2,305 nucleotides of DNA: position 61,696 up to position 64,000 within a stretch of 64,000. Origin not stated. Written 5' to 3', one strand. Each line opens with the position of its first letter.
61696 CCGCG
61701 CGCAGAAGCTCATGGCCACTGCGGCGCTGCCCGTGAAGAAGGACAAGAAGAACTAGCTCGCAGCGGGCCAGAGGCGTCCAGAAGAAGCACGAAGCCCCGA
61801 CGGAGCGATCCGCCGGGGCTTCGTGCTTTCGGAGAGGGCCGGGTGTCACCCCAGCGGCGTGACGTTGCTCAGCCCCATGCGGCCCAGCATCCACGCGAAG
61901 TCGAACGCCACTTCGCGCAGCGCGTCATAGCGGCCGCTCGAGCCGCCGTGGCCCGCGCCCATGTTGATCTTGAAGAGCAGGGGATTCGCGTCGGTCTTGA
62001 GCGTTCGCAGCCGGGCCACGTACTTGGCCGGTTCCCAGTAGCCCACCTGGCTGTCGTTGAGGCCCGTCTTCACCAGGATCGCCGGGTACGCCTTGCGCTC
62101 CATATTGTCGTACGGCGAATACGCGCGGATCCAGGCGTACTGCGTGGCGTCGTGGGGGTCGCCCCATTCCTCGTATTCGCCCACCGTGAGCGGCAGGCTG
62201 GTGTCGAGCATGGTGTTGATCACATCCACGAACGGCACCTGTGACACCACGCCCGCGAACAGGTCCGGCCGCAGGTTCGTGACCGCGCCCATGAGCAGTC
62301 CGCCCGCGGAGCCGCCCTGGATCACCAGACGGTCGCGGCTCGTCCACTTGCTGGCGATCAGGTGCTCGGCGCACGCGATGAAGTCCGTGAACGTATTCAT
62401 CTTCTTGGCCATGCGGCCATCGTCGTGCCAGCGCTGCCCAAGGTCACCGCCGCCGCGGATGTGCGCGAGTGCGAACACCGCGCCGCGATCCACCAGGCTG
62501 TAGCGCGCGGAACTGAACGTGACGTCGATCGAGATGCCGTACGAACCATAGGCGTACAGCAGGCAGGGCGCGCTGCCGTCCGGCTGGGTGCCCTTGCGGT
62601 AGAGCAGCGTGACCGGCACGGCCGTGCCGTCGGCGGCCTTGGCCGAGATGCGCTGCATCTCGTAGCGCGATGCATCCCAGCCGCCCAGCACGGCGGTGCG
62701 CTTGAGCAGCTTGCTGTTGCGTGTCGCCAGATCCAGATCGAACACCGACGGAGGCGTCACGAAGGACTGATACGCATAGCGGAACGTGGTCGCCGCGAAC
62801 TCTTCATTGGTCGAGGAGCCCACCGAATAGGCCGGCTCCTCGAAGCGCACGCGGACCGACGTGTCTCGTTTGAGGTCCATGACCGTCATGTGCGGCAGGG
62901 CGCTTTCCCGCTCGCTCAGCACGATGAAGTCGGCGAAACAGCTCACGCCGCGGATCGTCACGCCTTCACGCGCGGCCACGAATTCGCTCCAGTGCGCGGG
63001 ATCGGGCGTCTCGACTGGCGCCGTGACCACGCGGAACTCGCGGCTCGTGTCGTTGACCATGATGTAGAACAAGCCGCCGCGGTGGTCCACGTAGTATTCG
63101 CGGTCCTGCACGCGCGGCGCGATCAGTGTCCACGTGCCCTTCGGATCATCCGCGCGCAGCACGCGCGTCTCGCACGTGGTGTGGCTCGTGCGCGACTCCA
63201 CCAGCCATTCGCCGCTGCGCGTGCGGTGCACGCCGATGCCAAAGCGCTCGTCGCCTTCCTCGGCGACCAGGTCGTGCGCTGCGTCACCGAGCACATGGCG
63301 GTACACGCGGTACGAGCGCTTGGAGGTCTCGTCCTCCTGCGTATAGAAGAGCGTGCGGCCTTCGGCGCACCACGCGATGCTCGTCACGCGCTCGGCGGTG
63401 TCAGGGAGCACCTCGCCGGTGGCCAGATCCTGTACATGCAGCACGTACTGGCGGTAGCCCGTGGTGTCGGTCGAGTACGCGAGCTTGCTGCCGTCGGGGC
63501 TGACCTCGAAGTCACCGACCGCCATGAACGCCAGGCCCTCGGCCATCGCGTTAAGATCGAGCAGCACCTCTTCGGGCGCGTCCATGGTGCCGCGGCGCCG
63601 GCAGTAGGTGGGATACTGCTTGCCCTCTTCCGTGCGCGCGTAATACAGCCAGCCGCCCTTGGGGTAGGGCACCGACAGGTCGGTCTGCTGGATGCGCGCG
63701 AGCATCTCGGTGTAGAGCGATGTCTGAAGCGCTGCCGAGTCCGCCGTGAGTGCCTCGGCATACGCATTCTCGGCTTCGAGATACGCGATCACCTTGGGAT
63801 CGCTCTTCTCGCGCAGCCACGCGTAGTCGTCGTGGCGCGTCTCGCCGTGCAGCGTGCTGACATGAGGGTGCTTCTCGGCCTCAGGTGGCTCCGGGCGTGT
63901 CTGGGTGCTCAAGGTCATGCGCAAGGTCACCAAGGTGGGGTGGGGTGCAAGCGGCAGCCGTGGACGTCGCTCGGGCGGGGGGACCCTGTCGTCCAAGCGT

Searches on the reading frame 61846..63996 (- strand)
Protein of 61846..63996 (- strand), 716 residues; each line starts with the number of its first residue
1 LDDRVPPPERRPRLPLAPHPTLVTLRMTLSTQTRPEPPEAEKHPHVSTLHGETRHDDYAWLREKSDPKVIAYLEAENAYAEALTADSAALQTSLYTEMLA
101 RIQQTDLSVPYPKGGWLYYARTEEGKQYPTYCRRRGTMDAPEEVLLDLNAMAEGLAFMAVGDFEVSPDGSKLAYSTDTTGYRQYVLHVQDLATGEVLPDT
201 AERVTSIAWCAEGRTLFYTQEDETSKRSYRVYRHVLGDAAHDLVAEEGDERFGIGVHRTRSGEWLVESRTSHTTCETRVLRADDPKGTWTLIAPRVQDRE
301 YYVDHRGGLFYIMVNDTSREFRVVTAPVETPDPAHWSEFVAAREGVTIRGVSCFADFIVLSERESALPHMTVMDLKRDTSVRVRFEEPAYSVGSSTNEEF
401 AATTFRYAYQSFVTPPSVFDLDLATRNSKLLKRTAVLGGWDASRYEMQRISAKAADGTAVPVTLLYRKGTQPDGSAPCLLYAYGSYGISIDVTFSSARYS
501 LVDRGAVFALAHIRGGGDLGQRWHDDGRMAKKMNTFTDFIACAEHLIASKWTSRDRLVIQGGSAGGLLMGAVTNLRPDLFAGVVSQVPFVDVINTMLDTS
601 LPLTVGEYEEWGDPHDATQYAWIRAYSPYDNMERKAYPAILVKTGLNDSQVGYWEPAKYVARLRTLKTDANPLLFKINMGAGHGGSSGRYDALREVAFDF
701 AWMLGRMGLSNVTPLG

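Call 42: search_protein_families(library=pfam, proteins=[window:61846-63996:-], max_evalue=0.0001)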
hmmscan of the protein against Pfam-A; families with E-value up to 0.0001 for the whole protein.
window:61846-63996:- (716 aa): 2 families
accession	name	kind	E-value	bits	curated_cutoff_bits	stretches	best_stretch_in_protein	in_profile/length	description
PF02897.21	Peptidase_S9_N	-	3.1e-105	352.7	24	1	38-433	2-413/414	Prolyl oligopeptidase, N-terminal beta-propeller domain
PF00326.27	Peptidase_S9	-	3.7e-63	213.3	22.6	1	494-707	3-210/213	Prolyl oligopeptidase family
